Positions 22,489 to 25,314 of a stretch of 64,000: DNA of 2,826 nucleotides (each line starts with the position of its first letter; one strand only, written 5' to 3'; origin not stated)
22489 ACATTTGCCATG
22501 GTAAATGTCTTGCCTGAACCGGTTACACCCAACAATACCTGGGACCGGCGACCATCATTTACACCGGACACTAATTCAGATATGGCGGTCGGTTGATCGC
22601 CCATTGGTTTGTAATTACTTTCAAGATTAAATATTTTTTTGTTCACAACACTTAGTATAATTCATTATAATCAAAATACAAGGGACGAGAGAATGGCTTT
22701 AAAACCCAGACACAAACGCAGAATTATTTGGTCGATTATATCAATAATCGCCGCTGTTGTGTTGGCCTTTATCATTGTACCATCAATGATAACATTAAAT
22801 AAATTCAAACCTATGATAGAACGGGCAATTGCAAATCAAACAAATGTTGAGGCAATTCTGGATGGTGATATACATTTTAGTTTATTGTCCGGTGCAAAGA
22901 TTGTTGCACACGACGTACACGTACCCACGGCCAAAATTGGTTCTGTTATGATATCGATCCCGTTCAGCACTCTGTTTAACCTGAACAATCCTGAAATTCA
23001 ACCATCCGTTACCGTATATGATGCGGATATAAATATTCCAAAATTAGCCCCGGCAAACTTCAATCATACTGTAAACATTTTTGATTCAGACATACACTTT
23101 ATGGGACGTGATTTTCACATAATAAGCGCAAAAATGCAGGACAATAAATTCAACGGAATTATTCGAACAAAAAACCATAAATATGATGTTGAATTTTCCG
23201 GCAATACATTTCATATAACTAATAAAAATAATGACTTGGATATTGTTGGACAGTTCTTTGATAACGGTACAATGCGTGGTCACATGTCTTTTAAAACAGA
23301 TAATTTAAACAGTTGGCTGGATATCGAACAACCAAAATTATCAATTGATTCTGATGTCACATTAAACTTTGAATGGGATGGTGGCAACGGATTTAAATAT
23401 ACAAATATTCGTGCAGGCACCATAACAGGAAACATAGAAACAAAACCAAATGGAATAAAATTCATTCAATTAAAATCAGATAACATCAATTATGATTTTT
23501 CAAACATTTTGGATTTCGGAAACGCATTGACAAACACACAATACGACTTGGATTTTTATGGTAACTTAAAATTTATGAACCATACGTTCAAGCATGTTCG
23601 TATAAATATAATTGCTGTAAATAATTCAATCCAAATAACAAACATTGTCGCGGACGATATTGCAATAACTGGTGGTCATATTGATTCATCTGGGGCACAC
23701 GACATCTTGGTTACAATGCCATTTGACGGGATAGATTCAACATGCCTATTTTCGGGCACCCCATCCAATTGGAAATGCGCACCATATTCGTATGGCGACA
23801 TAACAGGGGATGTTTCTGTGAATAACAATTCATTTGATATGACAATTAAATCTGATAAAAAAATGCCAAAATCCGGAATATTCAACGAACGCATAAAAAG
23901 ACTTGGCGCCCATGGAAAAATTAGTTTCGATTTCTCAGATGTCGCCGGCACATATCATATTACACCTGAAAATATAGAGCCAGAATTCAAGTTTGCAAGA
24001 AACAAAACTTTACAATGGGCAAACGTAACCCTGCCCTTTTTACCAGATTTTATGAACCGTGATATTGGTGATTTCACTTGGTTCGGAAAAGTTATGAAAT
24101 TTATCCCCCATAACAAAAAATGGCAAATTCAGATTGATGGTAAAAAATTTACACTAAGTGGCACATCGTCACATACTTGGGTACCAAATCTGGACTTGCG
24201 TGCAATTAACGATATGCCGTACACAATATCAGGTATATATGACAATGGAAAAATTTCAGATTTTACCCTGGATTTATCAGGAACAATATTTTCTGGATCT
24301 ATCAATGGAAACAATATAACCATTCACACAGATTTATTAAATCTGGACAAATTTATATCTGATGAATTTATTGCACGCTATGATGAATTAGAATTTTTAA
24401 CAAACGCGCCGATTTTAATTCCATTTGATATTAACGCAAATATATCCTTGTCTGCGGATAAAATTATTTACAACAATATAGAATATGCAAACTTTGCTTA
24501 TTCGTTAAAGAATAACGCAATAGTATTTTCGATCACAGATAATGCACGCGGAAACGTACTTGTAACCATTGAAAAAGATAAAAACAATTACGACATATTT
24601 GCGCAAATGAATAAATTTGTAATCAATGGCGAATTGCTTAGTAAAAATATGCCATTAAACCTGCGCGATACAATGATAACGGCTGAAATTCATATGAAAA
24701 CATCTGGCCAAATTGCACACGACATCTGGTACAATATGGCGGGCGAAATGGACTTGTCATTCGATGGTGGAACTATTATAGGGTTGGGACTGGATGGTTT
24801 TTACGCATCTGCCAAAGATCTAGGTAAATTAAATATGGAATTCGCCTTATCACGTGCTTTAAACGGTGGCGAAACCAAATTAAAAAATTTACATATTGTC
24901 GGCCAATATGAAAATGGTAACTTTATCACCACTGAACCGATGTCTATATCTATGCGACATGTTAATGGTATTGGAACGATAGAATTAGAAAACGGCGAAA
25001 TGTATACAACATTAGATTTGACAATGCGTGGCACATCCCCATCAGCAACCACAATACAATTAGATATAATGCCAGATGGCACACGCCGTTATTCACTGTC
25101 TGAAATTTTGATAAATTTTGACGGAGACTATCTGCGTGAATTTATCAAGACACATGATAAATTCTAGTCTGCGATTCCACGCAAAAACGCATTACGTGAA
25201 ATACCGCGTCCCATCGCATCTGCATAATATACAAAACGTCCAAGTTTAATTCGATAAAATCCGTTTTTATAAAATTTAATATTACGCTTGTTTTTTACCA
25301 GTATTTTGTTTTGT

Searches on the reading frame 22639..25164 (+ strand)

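Call 10: search_protein_families(library=ncbifam, proteins=[window:22639-25164:+])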
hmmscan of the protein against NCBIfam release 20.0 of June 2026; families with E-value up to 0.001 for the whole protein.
window:22639-25164:+ (842 aa): 0 families

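Call 35: search_protein_families(library=pfam, proteins=[window:22639-25164:+])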
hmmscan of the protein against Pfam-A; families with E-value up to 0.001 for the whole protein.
window:22639-25164:+ (842 aa): 1 family
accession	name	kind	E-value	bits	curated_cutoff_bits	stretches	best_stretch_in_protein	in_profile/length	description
PF05170.20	AsmA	-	7.8e-05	22.1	29.8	1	29-99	8-77/607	AsmA family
